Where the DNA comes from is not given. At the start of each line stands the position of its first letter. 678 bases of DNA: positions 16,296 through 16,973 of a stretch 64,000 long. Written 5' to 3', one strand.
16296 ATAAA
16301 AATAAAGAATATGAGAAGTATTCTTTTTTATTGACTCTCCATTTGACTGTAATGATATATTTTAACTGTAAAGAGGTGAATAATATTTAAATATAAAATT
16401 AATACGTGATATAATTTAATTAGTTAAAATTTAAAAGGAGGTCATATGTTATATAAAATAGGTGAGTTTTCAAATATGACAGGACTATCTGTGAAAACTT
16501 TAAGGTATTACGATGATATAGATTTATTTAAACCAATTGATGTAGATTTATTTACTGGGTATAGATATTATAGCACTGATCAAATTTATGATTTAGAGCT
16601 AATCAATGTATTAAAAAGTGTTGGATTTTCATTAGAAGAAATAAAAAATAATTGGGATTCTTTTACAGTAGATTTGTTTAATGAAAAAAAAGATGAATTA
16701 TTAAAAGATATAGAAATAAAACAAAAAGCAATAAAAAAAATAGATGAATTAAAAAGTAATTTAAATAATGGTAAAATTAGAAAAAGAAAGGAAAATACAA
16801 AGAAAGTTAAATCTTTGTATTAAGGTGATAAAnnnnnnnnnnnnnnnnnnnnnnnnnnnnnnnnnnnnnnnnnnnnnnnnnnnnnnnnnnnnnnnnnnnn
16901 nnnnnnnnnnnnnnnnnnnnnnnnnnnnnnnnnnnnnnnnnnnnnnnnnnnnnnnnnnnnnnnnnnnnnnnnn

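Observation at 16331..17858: MerR regulator paired with a P-loop-less VirD4/TraG-like coupling-protein domain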

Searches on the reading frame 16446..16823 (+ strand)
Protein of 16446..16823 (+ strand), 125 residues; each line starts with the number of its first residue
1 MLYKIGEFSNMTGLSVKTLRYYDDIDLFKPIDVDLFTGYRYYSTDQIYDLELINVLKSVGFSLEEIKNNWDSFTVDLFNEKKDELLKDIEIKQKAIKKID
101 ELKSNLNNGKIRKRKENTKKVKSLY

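Call 3: search_protein_families(library=pfam, proteins=[window:16446-16823:+], max_evalue=1)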
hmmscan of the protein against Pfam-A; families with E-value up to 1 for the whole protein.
window:16446-16823:+ (125 aa): 5 families
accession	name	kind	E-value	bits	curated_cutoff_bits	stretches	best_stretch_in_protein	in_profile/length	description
PF13411.12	MerR_1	-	1.1e-17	64.3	21.6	1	3-68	1-64/69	MerR HTH family regulatory protein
PF00376.29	MerR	-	4.3e-11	42.9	28.2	1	4-42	1-38/38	MerR family regulatory protein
PF09278.17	MerR-DNA-bind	-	0.0039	18.2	25.4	1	50-68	4-22/65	MerR, DNA binding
PF08876.17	DUF1836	-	0.018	15.6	27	1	41-80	56-94/105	Domain of unknown function (DUF1836)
PF18903.5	DUF5659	-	0.021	15.1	23.6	1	47-87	6-45/75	Domain of unknown function (DUF5659)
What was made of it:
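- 16446..16823 (+): merR: a 125-aa BmrR/MtaN-like MerR-family regulator. It has a wHTH, a long dimerisation helix (75-104), no effector-binding domain and no Cys. Its disordered C-terminal tail ends in the conserved motif K-x-K-S-[LI]-[YF]. Pfam MerR_1 and MerR (call 3).
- On MerR-family transcriptional activator (BmrR/Mta subgroup): PF13411 at E=1e-17 and PF00376 at E=4e-11 (call 3).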

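Call 4: search_protein_families(library=ncbifam, proteins=[window:16446-16823:+], max_evalue=1)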
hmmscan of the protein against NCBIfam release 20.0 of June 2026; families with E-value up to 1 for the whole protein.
window:16446-16823:+ (125 aa): 14 families
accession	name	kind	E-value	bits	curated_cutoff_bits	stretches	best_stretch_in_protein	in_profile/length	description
TIGR02044.1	CueR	equivalog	2.3e-14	53.6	147.4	1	4-108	2-97/127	Cu(I)-responsive transcriptional regulator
NF053782.1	ChlnTransRegdde3219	equivalog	2.2e-13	50.4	450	1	3-99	7-102/278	choline utilization transcriptional activator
NF007069.0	PRK09514.1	equivalog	7.7e-12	45.4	143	1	2-103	1-101/141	Zn(2+)-responsive transcriptional regulator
NF041849.1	trans_regNmlR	equivalog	7e-10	39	175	1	5-113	3-111/117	stress response transcriptional regulator NmlR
TIGR02051.1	MerR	equivalog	7.5e-10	39.1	150.85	1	4-106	1-105/124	mercury resistance transcriptional regulator MerR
TIGR02043.1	ZntR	equivalog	8.5e-10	38.9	167.95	1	2-102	1-100/131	Zn(2+)-responsive transcriptional regulator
NF007590.0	PRK10227.1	equivalog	4.7e-09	36.4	244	1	5-107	3-96/135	Cu(I)-responsive transcriptional regulator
TIGR02047.1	CadR-PbrR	equivalog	1.9e-08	34.4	151.45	1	4-116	2-113/127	Cd(II)/Pb(II)-responsive transcriptional regulator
NF047375.1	HeatShock_HspR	equivalog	5.4e-07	29.5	105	1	2-67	3-67/92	heat shock protein transcriptional repressor HspR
NF053740.1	TransRegTnrAGPos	equivalog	2.3e-05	24.5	140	1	4-73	14-81/108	hypothetical protein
NF010315.0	PRK13752.1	subfamily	0.00027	21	261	1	4-68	9-72/144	mercury resistance transcriptional regulator MerR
TIGR01950.1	SoxR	equivalog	0.00055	19.7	116.9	1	5-74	4-71/142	redox-sensitive transcriptional activator SoxR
NF007080.0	PRK09533.1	equivalog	0.0098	13.7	712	1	52-110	331-391/949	bifunctional transaldolase/phosoglucose isomerase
NF052513.1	TransRegCarH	equivalog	0.27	10.5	400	1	3-55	7-58/274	HTH-type transcriptional repressor CarH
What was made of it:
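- Closest known: MerR-family regulators controlled by a partner protein rather than a ligand domain. Same: Weak NCBIfam similarity was seen to HspR (5e-7) and TnrA (2e-5) (call 4).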

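Call 18: search_protein_families(library=padloc, proteins=[window:16446-16823:+], max_evalue=1)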
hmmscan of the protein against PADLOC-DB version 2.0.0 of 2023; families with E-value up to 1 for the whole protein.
window:16446-16823:+ (125 aa): 1 family
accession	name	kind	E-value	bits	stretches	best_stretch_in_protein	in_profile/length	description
PDLC04133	mad1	-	7.5e-10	37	1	1-47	4-47/60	mads_1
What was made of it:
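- On Known anti-phage defence systems (PADLOC-DB 2.0): MerR hits only the 60-residue HTH model mad1 (E=7.5e-10) over its HTH region (call 18).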

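Call 19: search_protein_families(library=phrogs, proteins=[window:16446-16823:+], max_evalue=0.1)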
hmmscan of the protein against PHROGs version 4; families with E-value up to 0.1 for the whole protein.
window:16446-16823:+ (125 aa): 3 families
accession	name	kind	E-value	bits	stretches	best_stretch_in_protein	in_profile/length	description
phrog_11671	-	unknown function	4.6e-14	53.7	1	1-117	6-123/146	-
phrog_6620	-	integration and excision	2.9e-06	28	1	3-71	2-71/201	transposase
phrog_20793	-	unknown function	3.3e-05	24.9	1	3-50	8-54/86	-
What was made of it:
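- Tried and rejected: PADLOC and PHROGs gave nothing for the T4CP-like protein (calls 18-19).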

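Call 53: find_homologous_proteins(query=window:16446-16823:+, max_evalue=1e-10)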
Query window:16446-16823:+ (125 aa): 592 proteins with E <= 1e-10 among 619 candidates; the best 120 are listed.
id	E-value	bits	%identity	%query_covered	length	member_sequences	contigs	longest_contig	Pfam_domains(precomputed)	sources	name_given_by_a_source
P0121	1.2e-72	259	100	100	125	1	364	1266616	PF00376.30,PF13411.13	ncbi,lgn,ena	-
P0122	3.8e-72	258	99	100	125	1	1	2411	PF00376.30,PF13411.13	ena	-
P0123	5.2e-72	257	99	100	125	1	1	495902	PF00376.30,PF13411.13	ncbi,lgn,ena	-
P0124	5.7e-72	257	99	100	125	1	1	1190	PF00376.30,PF13411.13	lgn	-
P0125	7.4e-72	257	99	100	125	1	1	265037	PF00376.30,PF13411.13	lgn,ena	-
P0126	7.9e-72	257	99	100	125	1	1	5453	PF00376.30,PF13411.13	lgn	-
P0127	7.9e-72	257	99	100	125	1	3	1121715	PF00376.30,PF13411.13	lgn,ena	-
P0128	9.4e-72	256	99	100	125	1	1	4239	PF00376.30,PF13411.13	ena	-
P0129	9.6e-72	256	99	100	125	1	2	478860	PF00376.30,PF13411.13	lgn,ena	-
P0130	1.2e-71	256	99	100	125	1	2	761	PF00376.30,PF13411.13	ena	-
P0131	1.8e-71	256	99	100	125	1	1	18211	PF00376.30,PF13411.13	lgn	-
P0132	1.9e-71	255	98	100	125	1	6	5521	PF00376.30,PF13411.13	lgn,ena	-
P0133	2.3e-71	255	98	99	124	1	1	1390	PF00376.30,PF13411.13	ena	-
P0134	5.9e-65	234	90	100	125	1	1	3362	PF00376.30,PF13411.13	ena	-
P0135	7.4e-65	234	89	100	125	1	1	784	PF00376.30,PF13411.13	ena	-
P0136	1.3e-64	233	90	100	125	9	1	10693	PF00376.30,PF13411.13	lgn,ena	-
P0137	6.8e-63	228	94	100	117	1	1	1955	PF00376.30,PF13411.13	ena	-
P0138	2.3e-59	216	82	100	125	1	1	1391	PF00376.30,PF13411.13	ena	-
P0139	6.8e-59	215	98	85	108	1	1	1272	PF00376.30,PF13411.13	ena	-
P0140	6.2e-56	205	100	78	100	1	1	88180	PF00376.30,PF13411.13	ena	-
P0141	1.1e-55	205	100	78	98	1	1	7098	PF00376.30,PF13411.13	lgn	-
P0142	1.5e-55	204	99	80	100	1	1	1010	PF00376.30,PF13411.13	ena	-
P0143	3.0e-55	203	86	100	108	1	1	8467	PF00376.30,PF13411.13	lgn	-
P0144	8.3e-55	202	99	78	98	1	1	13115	PF00376.30,PF13411.13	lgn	-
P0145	1.2e-47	179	69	100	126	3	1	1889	PF00376.30,PF13411.13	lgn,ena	-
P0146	4.4e-47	177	69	100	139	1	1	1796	PF00376.30,PF13411.13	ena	-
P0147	3.0e-46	174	69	94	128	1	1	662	PF00376.30,PF13411.13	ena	-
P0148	5.2e-46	173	100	66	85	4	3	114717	PF00376.30,PF13411.13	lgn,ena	-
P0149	1.0e-45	172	69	100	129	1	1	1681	PF00376.30,PF13411.13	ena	-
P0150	1.1e-45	172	69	100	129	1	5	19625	PF00376.30,PF13411.13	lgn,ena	-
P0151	1.1e-45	172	70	100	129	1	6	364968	PF00376.30,PF13411.13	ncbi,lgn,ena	-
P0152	1.1e-45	172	69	100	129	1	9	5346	PF00376.30,PF13411.13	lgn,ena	-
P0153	1.4e-45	172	69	100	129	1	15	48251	PF00376.30,PF13411.13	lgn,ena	-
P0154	1.5e-45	172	69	100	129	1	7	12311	PF00376.30,PF13411.13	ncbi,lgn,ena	-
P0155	1.6e-45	172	68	100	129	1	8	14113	PF00376.30,PF13411.13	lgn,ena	-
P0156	1.8e-45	172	68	100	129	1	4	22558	PF00376.30,PF13411.13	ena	-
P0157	2.0e-45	172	68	100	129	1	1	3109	PF00376.30,PF13411.13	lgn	-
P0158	2.1e-45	171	67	100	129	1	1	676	PF00376.30,PF13411.13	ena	-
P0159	2.4e-45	171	67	100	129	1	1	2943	PF00376.30,PF13411.13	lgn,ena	-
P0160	2.7e-45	171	68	100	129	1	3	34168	PF00376.30,PF13411.13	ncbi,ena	-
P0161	3.2e-45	171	67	100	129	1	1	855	PF00376.30,PF13411.13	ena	-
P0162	3.5e-45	171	69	100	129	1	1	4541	PF00376.30,PF13411.13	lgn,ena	-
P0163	3.7e-45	171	68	100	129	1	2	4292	PF00376.30,PF13411.13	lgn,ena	-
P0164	3.8e-45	171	67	100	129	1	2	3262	PF00376.30,PF13411.13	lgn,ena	-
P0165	4.0e-45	171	67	100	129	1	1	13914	PF00376.30,PF13411.13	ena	-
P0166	4.3e-45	170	69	100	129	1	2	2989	PF00376.30,PF13411.13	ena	-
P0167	4.9e-45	170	68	100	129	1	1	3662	PF00376.30,PF13411.13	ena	-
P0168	5.2e-45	170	68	100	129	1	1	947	PF00376.30,PF13411.13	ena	-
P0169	5.3e-45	170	68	100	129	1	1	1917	PF00376.30,PF13411.13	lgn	-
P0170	5.6e-45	170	68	100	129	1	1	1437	PF00376.30,PF13411.13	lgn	-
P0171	6.0e-45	170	67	100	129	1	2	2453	PF00376.30,PF13411.13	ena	-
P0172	6.3e-45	170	68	100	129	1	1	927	PF00376.30,PF13411.13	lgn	-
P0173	7.0e-45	170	68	100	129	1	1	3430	PF00376.30,PF13411.13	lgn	-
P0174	7.7e-45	170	67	100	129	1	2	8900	PF00376.30,PF13411.13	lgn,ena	-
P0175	8.0e-45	170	67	100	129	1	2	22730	PF00376.30,PF13411.13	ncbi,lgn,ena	-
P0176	1.2e-44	169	67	100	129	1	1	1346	PF00376.30,PF13411.13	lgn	-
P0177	1.3e-44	169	67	100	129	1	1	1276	PF00376.30,PF13411.13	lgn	-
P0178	1.3e-44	169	67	100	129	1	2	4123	PF00376.30,PF13411.13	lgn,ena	-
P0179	1.4e-44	169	67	100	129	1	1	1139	PF00376.30,PF13411.13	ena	-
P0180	1.5e-44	169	66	99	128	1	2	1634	PF00376.30,PF13411.13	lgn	-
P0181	1.6e-44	169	63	100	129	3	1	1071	PF00376.30,PF13411.13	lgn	-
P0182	1.7e-44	168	67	100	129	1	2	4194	PF00376.30,PF13411.13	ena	-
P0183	1.9e-44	168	67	100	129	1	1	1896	PF00376.30,PF13411.13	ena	-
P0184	2.0e-44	168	67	100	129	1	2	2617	PF00376.30,PF13411.13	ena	-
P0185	2.2e-44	168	63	100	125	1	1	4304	PF00376.30,PF13411.13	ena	-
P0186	2.3e-44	168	64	100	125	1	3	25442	PF00376.30,PF13411.13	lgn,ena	-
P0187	2.6e-44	168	98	66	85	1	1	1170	PF00376.30,PF13411.13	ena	-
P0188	2.7e-44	168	67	100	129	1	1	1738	PF00376.30,PF13411.13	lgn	-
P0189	2.7e-44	168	63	100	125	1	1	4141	PF00376.30,PF13411.13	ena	-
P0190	3.2e-44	168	67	100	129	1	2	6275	PF00376.30,PF13411.13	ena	-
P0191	3.3e-44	168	68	94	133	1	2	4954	PF00376.30,PF13411.13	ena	-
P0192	5.2e-44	167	67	100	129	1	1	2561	PF00376.30,PF13411.13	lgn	-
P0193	5.3e-44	167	66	100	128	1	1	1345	PF00376.30,PF13411.13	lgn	-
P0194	6.7e-44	167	63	100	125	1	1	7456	PF00376.30,PF13411.13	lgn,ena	-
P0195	8.0e-44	166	69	85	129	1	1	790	PF00376.30,PF13411.13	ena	-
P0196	3.6e-43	164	68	85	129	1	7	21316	PF00376.30,PF13411.13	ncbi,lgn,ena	-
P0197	6.8e-43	163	65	99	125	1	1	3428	PF00376.30,PF13411.13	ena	-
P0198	1.0e-42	163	68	85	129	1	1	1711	PF00376.30,PF13411.13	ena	-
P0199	1.2e-42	163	65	99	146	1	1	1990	PF00376.30,PF13411.13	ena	-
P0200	1.2e-42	163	65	99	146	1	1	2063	PF00376.30,PF13411.13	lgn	-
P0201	1.8e-42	162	62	100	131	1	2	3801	PF00376.30,PF13411.13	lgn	-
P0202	4.6e-42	161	65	99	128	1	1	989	PF00376.30,PF13411.13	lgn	-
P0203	4.6e-42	161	68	89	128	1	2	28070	PF00376.30,PF13411.13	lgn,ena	-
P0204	5.0e-42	161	68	89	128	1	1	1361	PF00376.30,PF13411.13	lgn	-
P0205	7.6e-42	160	68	89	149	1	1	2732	PF00376.30,PF13411.13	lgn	-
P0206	8.4e-42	160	62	100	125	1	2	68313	PF00376.30,PF13411.13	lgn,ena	-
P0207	8.5e-42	160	66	100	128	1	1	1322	PF00376.30,PF13411.13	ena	-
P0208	8.8e-42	160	69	89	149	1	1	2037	PF00376.30,PF13411.13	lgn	-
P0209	9.2e-42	160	68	89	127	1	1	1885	PF00376.30,PF13411.13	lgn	-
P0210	1.2e-41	159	68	89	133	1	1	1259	PF00376.30,PF13411.13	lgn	-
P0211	3.2e-40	155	64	97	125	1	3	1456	PF00376.30,PF13411.13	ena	-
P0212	4.8e-40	154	63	97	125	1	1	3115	PF00376.30,PF13411.13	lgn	-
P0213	6.0e-40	154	60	98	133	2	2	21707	PF00376.30,PF13411.13,PF09278.18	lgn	-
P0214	1.7e-39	152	60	100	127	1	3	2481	PF00376.30,PF13411.13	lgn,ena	-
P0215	2.4e-39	152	62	100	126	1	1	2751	PF00376.30,PF13411.13,PF09278.18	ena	-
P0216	2.8e-39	152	62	97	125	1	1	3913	PF00376.30,PF13411.13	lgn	-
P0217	4.3e-39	151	61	100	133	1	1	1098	PF00376.30,PF13411.13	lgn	-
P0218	6.0e-39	151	61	100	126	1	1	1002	PF00376.30,PF13411.13,PF09278.18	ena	-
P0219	6.5e-39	151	64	89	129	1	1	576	PF00376.30,PF13411.13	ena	-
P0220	6.6e-39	150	63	100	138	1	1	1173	PF00376.30,PF13411.13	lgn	-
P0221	7.0e-39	150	57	98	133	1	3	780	PF00376.30,PF13411.13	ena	-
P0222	7.2e-39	150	61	100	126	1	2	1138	PF00376.30,PF13411.13,PF09278.18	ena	-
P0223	7.7e-39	150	61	100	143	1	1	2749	PF00376.30,PF13411.13,PF09278.18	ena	-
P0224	8.1e-39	150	62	92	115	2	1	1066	PF00376.30,PF13411.13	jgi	-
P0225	8.9e-39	150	63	100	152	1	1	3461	PF00376.30,PF13411.13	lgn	-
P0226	1.4e-38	149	63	100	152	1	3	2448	PF00376.30,PF13411.13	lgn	-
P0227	1.4e-38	149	62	99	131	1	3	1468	PF00376.30,PF13411.13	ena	-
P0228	1.5e-38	149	57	100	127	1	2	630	PF00376.30,PF13411.13,PF09278.18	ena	-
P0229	1.6e-38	149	63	100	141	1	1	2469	PF00376.30,PF13411.13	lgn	-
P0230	1.7e-38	149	60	100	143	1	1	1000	PF00376.30,PF13411.13,PF09278.18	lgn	-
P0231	1.9e-38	149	60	100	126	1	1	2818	PF00376.30,PF13411.13,PF09278.18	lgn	-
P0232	2.3e-38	149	60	100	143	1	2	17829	PF00376.30,PF13411.13,PF09278.18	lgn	-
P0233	2.9e-38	148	59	100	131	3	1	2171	PF00376.30,PF13411.13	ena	-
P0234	3.9e-38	148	61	98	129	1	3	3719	PF00376.30,PF13411.13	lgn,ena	-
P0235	4.7e-38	148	57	99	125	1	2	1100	PF00376.30,PF13411.13,PF09278.18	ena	-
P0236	6.2e-38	147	60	100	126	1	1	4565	PF00376.30,PF13411.13,PF09278.18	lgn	-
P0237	6.6e-38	147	58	100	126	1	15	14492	PF00376.30,PF13411.13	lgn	-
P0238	8.7e-38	147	61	98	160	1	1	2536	PF00376.30,PF13411.13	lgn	-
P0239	9.0e-38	147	59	99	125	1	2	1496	PF00376.30,PF13411.13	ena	-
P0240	1.2e-37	146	59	99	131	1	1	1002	PF00376.30,PF13411.13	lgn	-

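Call 54: find_encoding_contigs(protein=P0121, flank=3000, max_places=4)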
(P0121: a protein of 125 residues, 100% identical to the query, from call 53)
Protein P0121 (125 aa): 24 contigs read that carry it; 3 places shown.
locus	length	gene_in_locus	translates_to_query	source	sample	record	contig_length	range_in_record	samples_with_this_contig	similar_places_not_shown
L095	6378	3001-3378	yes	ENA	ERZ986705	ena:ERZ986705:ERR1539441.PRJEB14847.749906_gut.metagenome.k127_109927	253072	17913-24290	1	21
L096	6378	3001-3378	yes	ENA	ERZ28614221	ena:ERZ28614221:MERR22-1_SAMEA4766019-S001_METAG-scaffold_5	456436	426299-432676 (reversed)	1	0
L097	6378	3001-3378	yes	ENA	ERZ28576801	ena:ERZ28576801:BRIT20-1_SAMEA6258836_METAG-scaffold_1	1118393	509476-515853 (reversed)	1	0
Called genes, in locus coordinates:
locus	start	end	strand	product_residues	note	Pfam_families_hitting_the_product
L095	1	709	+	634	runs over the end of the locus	PF03717:PBP_dimer, PF00905:Transpeptidase, PF03793:PASTA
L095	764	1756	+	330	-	PF10555:MraY_sig1 (faint), PF00953:Glycos_transf_4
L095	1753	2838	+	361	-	PF01098:FTSW_RODA_SPOVE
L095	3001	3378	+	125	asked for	PF00376:MerR, PF13411:MerR_1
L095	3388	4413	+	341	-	PF02534:T4SS-DNA_transf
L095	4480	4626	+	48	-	-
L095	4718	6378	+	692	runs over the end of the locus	PF27449:LtaS_N, PF00884:Sulfatase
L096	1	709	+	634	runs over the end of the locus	PF03717:PBP_dimer, PF00905:Transpeptidase, PF03793:PASTA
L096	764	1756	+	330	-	PF10555:MraY_sig1 (faint), PF00953:Glycos_transf_4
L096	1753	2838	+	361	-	PF01098:FTSW_RODA_SPOVE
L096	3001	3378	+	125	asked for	PF00376:MerR, PF13411:MerR_1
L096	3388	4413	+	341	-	PF02534:T4SS-DNA_transf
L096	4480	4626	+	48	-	-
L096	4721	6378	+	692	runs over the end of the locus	PF27449:LtaS_N, PF00884:Sulfatase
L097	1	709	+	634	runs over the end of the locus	PF03717:PBP_dimer, PF00905:Transpeptidase, PF03793:PASTA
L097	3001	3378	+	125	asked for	PF00376:MerR, PF13411:MerR_1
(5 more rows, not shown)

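Call 68: search_solved_structures(query=window:16446-16823:+, max_evalue=0.00001, show_alignments=2)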
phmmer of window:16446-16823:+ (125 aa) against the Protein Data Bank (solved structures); distinct sequences matched with E-value up to 0.00001: 20.
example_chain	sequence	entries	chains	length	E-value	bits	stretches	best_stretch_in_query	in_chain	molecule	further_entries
3q5p_A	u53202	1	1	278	2.7e-17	66.2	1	3-79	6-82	Multidrug-efflux transporter 1 regulator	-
1exi_A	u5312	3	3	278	2.7e-17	66.2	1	3-79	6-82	MULTIDRUG-EFFLUX TRANSPORTER REGULATOR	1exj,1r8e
3iao_A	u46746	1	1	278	2.8e-17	66.1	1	3-79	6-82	Multidrug-efflux transporter 1 regulator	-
7ckq_G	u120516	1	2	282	2.8e-17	66.1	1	3-79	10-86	Multidrug-efflux transporter 1 regulator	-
3q1m_A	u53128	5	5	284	2.8e-17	66.1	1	3-79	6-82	Multidrug-efflux transporter 1 regulator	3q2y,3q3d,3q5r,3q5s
3d6y_A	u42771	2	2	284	2.8e-17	66.1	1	3-79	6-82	Multidrug-efflux transporter 1 regulator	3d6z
3d71_A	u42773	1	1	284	2.9e-17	66.1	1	3-79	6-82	Multidrug-efflux transporter 1 regulator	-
3d70_A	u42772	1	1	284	2.9e-17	66.1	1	3-79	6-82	BMR promoter DNA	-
3hh0_A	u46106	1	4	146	6.1e-11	45.7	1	3-70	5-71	Transcriptional regulator, MerR family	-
1jbg_A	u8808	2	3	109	1.2e-10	44.7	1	1-104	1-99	transcription activator of multidrug-efflux transporter genes mta | transcription activator MtaN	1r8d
6xl5_G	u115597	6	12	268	2e-09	40.8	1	4-113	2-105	MerR family transcriptional regulator EcmrR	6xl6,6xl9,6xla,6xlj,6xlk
5xbt_A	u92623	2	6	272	4.6e-08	36.4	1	4-112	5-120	Probable transcriptional regulator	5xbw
5xql_A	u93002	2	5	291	5.6e-08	36.1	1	4-112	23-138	Multidrug-efflux transporter 1 regulator | C-di-GMP-binding multidrug transporter transcriptional regulator BrlR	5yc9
6ldi_G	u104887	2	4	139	1.8e-07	34.5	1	3-107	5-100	HTH-type transcriptional regulator CueR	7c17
4wls_A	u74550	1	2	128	2.5e-07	34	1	5-107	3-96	HTH-type transcriptional regulator CueR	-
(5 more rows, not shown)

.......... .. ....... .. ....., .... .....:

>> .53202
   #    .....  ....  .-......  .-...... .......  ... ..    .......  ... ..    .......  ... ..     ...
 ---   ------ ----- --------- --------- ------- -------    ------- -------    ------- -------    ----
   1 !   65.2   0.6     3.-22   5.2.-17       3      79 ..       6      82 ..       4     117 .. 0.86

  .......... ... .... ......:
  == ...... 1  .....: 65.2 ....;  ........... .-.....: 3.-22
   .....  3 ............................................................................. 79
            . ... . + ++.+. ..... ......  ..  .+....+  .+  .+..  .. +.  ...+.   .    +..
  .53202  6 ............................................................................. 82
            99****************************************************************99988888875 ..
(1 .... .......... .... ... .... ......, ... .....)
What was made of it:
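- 16446..16823 (+): The closest solved structures are BmrR (E=3e-17) and MtaN (residues 1-104, E=1e-10) (call 68).
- On MerR-family transcriptional activator (BmrR/Mta subgroup): BmrR at E=3e-17 (call 68).
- Closest known: BmrR, and the Mta N-terminal fragment MtaN. Same: They are the closest solved structures to the MerR protein: BmrR E=3e-17 over residues 3-79, MtaN E=1e-10 over 1-104 (call 68).
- BmrR-type MerRs classically control efflux pumps (call 68; general knowledge).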
